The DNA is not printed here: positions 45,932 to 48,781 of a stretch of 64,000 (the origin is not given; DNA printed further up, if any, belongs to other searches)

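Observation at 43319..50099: Wood-Ljungdahl methyl-branch and acsB cluster terminated by an IS element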

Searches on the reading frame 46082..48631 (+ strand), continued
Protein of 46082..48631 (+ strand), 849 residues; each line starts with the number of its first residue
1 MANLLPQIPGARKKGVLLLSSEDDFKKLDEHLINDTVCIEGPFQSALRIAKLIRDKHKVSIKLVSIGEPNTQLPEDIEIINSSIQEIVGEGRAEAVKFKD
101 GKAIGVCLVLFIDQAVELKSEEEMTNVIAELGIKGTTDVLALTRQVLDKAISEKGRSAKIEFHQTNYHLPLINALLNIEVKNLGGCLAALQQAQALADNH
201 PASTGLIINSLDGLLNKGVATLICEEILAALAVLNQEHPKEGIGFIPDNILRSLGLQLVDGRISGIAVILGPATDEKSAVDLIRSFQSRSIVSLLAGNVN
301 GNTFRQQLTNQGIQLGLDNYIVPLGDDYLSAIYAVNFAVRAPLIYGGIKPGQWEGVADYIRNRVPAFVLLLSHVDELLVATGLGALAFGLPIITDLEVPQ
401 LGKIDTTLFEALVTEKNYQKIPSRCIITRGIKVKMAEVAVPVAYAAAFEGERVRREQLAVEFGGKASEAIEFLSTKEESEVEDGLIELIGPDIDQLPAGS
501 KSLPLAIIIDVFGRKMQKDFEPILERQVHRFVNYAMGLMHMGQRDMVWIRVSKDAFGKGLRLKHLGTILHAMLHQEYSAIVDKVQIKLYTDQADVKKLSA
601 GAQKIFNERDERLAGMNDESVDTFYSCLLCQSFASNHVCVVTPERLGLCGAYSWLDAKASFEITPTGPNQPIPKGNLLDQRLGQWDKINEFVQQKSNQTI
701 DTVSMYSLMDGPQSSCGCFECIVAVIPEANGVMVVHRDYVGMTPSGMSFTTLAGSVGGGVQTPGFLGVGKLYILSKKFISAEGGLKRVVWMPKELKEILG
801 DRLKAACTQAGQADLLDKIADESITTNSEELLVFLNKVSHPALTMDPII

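Call 34: list_cluster_members(proteins=[P0004, P0006, P0016, P0019, P0037, P0041, P0052, P0055, P0071, P0002])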
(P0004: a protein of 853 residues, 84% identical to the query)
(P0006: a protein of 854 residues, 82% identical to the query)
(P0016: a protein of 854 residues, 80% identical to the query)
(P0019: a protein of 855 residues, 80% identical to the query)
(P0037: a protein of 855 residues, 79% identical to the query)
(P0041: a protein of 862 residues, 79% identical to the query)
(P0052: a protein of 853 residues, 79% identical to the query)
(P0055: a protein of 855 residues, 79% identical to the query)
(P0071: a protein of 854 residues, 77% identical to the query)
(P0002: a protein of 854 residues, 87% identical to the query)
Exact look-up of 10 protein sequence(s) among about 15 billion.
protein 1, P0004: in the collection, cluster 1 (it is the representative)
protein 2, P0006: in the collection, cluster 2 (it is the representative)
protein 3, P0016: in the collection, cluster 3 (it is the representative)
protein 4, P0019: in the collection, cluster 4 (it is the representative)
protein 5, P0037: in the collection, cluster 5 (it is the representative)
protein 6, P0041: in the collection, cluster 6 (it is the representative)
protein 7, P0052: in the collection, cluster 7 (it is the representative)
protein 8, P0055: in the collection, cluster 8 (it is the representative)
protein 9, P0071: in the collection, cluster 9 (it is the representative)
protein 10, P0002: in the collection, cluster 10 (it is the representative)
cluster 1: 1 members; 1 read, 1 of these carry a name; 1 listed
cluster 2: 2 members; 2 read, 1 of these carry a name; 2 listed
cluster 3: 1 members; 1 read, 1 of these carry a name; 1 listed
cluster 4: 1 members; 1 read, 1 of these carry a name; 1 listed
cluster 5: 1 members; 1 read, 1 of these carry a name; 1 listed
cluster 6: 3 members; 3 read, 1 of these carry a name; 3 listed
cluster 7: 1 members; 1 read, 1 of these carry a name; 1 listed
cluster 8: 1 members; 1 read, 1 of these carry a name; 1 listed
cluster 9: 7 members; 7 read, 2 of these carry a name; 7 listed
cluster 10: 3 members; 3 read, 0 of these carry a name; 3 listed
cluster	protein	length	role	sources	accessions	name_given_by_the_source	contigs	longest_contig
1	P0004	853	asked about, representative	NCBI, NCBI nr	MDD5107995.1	MAG: acetyl-CoA decarbonylase/synthase complex subunit alpha/beta [Candidatus ... | acetyl-CoA decarbonylase/synthase complex subunit alpha/beta [Candidatus Omnitrophota ...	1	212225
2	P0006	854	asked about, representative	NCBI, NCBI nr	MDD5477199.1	MAG: acetyl-CoA decarbonylase/synthase complex subunit alpha/beta [Candidatus ... | acetyl-CoA decarbonylase/synthase complex subunit alpha/beta [Candidatus Omnitrophota ...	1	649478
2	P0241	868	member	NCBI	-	-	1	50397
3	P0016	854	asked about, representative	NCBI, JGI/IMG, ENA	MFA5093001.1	MAG: acetyl-CoA decarbonylase/synthase complex subunit alpha/beta [Candidatus ...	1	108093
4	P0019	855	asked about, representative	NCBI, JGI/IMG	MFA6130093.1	MAG: acetyl-CoA decarbonylase/synthase complex subunit alpha/beta [Candidatus ... | acetyl-CoA synthase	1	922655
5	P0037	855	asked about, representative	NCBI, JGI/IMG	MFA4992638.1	MAG: acetyl-CoA decarbonylase/synthase complex subunit alpha/beta [Candidatus ...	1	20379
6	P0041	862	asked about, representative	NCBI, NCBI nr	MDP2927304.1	MAG: acetyl-CoA decarbonylase/synthase complex subunit alpha/beta [Candidatus ... | acetyl-CoA decarbonylase/synthase complex subunit alpha/beta [Candidatus Omnitrophota ...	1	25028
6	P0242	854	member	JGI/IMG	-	-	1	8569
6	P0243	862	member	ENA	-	-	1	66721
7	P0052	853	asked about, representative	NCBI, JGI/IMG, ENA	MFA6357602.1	MAG: acetyl-CoA decarbonylase/synthase complex subunit alpha/beta [Candidatus ...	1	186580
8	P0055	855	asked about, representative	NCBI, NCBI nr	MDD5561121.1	MAG: acetyl-CoA decarbonylase/synthase complex subunit alpha/beta [Candidatus ... | acetyl-CoA decarbonylase/synthase complex subunit alpha/beta [Candidatus Omnitrophota ...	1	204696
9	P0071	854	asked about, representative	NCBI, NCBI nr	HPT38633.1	MAG TPA: acetyl-CoA decarbonylase/synthase complex subunit alpha/beta [Candidatus ... | acetyl-CoA decarbonylase/synthase complex subunit alpha/beta [Candidatus Omnitrophota ...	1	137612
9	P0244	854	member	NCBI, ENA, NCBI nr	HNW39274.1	MAG TPA: acetyl-CoA decarbonylase/synthase complex subunit alpha/beta [Candidatus ... | acetyl-CoA decarbonylase/synthase complex subunit alpha/beta [Candidatus Omnitrophota ...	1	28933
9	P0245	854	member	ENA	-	-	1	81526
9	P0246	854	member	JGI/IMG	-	-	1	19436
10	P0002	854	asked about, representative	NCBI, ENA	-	-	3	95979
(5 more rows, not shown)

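Call 35: list_cluster_members(proteins=[P0129, P0134, P0136, P0161, P0171, P0174, P0182, P0188, P0222, P0240])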
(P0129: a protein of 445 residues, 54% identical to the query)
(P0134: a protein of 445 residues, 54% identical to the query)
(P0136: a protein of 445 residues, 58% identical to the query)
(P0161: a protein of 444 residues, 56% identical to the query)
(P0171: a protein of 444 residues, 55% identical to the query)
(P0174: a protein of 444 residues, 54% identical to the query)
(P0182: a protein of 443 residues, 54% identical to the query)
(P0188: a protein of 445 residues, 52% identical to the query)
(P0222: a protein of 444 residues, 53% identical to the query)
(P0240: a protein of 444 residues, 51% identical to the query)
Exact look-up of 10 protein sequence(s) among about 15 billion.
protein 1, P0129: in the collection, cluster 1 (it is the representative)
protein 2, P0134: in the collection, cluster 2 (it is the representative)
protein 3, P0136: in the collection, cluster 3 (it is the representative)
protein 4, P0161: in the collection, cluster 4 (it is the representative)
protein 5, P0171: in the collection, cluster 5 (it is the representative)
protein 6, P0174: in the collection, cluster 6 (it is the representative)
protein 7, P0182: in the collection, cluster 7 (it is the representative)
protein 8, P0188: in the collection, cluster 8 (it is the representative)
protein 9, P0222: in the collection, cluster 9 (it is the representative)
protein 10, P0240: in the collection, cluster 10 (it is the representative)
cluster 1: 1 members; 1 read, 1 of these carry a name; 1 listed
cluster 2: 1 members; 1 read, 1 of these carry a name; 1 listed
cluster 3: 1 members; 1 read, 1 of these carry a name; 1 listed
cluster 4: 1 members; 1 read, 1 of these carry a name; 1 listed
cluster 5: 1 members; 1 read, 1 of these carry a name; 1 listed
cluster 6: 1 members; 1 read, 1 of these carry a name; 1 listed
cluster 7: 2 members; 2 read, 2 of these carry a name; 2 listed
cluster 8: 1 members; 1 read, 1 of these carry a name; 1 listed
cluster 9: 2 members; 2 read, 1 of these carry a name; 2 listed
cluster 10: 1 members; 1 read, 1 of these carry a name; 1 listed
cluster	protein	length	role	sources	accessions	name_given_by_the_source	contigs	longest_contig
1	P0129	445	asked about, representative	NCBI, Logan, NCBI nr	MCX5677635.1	MAG: acetyl-CoA decarbonylase/synthase complex subunit gamma [Candidatus Omnitrophica ... | acetyl-CoA decarbonylase/synthase complex subunit gamma [Candidatus Omnitrophota ...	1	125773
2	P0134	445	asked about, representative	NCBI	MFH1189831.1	MAG: acetyl-CoA decarbonylase/synthase complex subunit gamma [Candidatus Omnitrophota ...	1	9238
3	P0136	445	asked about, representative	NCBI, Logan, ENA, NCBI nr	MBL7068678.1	MAG: acetyl-CoA decarbonylase/synthase complex subunit gamma [Candidatus Omnitrophica ... | acetyl-CoA decarbonylase/synthase complex subunit gamma [Candidatus Omnitrophota ...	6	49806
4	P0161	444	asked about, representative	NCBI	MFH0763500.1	MAG: acetyl-CoA decarbonylase/synthase complex subunit gamma [Candidatus Omnitrophota ...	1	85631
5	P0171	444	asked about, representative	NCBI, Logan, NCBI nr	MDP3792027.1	MAG: acetyl-CoA decarbonylase/synthase complex subunit gamma [Candidatus Omnitrophota ... | acetyl-CoA decarbonylase/synthase complex subunit gamma [Candidatus Omnitrophota ...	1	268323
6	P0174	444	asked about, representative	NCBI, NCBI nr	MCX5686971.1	MAG: acetyl-CoA decarbonylase/synthase complex subunit gamma [Candidatus Omnitrophica ... | acetyl-CoA decarbonylase/synthase complex subunit gamma [Candidatus Omnitrophota ...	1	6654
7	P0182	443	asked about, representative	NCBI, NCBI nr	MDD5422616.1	MAG: acetyl-CoA decarbonylase/synthase complex subunit gamma [Candidatus Omnitrophica ... | acetyl-CoA decarbonylase/synthase complex subunit gamma [Candidatus Omnitrophota ...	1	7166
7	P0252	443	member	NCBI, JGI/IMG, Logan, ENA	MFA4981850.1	MAG: acetyl-CoA decarbonylase/synthase complex subunit gamma [Candidatus Omnitrophota ...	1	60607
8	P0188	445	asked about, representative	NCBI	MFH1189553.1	MAG: acetyl-CoA decarbonylase/synthase complex subunit gamma [Candidatus Omnitrophota ...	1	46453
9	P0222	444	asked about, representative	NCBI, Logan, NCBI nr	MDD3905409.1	MAG: acetyl-CoA decarbonylase/synthase complex subunit gamma [Candidatus Omnitrophica ... | acetyl-CoA decarbonylase/synthase complex subunit gamma [Candidatus Omnitrophota ...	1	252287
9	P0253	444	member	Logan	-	-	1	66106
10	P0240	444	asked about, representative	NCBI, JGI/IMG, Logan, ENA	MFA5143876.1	MAG: acetyl-CoA decarbonylase/synthase complex subunit gamma [Candidatus Omnitrophota ...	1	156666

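Call 40: find_related_loci(query=A2, collection=metagenome_contigs, flank=10000)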
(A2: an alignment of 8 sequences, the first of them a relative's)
Query A2 (347 aa) in metagenome_contigs; peptide patterns used: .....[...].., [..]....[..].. (x = any residue, [..] = any of these).
600 stretches matched a pattern (row limit reached: there are more); 577 encode a relative of the query (tblastn E <= 1e-3); the best 80 are kept; 80 distinct loci.
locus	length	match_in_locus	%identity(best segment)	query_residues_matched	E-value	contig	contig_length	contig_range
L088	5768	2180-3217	57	1-347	2e-134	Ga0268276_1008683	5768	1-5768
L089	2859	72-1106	56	1-347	2e-137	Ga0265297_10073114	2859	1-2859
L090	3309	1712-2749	53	1-347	1e-132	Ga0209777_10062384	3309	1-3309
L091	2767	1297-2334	55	1-347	8e-134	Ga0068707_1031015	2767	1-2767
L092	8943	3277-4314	54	1-347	2e-127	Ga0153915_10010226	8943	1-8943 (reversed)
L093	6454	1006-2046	54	1-347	3e-127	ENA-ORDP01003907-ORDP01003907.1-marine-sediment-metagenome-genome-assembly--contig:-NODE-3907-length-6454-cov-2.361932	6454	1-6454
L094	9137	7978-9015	56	1-347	2e-127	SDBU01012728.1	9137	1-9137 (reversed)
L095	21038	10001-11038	52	1-347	5e-124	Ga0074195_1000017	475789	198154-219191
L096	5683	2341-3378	52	1-347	4e-124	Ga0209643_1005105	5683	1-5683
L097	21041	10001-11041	52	1-347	4e-123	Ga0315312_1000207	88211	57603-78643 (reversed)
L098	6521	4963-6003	51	1-347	1e-121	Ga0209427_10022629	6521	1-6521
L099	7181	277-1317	52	1-347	4e-121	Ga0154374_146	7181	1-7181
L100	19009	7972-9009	55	1-347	1e-120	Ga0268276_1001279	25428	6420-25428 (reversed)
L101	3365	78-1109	52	3-347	3e-121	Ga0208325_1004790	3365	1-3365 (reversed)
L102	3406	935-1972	50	1-347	7e-120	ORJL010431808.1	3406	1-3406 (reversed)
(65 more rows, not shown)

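Call 43: find_homologous_proteins(query=L095:10001-11329:+, max_evalue=1e-60)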
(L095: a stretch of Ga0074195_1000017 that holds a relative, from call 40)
Query L095:10001-11329:+ (443 aa): 7997 proteins with E <= 1e-60 among 8000 candidates; the best 120 are listed.
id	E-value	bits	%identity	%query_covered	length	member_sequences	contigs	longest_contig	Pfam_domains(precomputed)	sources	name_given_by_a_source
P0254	3.8e-285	963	100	100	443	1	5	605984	PF04060.19,PF03599.23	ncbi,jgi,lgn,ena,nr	ncbi:MAG: acetyl-CoA decarbonylase/synthase complex subunit gamma [Candidatus Omnitrophota bacterium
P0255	1.3e-284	961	100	100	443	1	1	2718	PF04060.19,PF03599.23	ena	-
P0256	1.4e-284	961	100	100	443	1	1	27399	PF04060.19,PF03599.23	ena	-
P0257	1.9e-284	961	100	100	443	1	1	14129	PF04060.19,PF03599.23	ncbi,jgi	ncbi:MAG: acetyl-CoA decarbonylase/synthase complex subunit gamma [Candidatus Omnitrophota bacterium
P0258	1.4e-283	958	99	100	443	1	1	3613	PF04060.19,PF03599.23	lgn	-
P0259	5.2e-283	956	99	100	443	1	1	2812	PF04060.19,PF03599.23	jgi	-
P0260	1.3e-268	909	93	100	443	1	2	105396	PF04060.19,PF03599.23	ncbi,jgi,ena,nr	ncbi:MAG: acetyl-CoA decarbonylase/synthase complex subunit gamma [Candidatus Omnitrophica bacterium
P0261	1.8e-245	833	86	100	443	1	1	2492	PF04060.19,PF03599.23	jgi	jgi:acetyl-CoA decarbonylase/synthase complex subunit gamma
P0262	4.2e-243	825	83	100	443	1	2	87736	PF04060.19,PF03599.23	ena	-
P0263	1.9e-240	816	84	100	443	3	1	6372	PF04060.19,PF03599.23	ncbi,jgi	ncbi:MAG: acetyl-CoA decarbonylase/synthase complex subunit gamma [Candidatus Omnitrophota bacterium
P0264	3.3e-240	815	82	100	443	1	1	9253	PF04060.19,PF03599.23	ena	-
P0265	1.7e-239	813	82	100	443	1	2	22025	PF04060.19,PF03599.23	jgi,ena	-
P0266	3.8e-239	812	82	100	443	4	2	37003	PF04060.19,PF03599.23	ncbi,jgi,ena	-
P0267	3.2e-238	809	82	100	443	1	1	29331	PF04060.19,PF03599.23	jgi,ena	-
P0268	5.3e-238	808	81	100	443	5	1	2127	PF04060.19,PF03599.23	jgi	jgi:acetyl-CoA decarbonylase/synthase complex subunit gamma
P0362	8.3e-217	738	75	100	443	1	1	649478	PF04060.19,PF03599.23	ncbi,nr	ncbi:MAG: acetyl-CoA decarbonylase/synthase complex subunit gamma [Candidatus Omnitrophica bacterium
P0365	6.0e-216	735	74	100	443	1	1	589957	PF04060.19,PF03599.23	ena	-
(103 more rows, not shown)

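Call 44: find_encoding_contigs(protein=P0362, flank=10000, max_places=2)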
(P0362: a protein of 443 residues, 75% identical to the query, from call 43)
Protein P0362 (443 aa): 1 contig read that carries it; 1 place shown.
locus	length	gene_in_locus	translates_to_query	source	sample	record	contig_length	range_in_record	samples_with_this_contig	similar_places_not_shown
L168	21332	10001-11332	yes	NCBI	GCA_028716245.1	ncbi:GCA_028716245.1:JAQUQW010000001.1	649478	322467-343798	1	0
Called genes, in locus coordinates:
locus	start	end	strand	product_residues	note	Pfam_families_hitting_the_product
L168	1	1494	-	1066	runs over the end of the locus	-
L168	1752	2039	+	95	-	PF02686:GatC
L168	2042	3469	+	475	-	PF01425:Amidase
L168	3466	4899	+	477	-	PF02934:GatB_N, PF02637:GatB_Yqey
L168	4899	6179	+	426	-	PF22694:CtpB_N-like, PF00595:PDZ, PF13180:PDZ_2, PF17820:PDZ_6, PF03572:Peptidase_S41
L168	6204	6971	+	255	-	PF04748:Polysacc_deac_2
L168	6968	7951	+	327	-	PF00814:TsaD, PF22521:HypF_C_2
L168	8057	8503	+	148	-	PF02308:MgtC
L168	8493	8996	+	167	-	PF04519:Bactofilin, PF12728:HTH_17 (weak)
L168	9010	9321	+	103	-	PF12728:HTH_17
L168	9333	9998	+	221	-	PF00731:AIRC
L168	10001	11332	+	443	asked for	PF04060:FeS, PF03599:CdhD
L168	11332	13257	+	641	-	PF00111:Fer2, PF17650:RACo_linker, PF17651:Raco_middle, PF14574:RACo_C_ter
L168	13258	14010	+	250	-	PF01656:CbiA, PF02374:ArsA_ATPase (weak), PF10609:ParA (faint), PF13614:AAA_31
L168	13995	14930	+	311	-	PF03599:CdhD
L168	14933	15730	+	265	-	PF03599:CdhD (weak), PF00809:Pterin_bind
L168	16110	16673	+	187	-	PF01464:SLT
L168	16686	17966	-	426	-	PF01943:Polysacc_synt, PF13440:Polysacc_synt_3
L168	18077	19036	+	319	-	PF01171:ATP_bind_3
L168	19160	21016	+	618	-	PF06480:FtsH_ext (weak), PF06068:TIP49 (faint), PF00004:AAA, PF07728:AAA_5 (weak), PF17862:AAA_lid_3, PF01434:Peptidase_M41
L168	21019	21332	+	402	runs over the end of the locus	PF00809:Pterin_bind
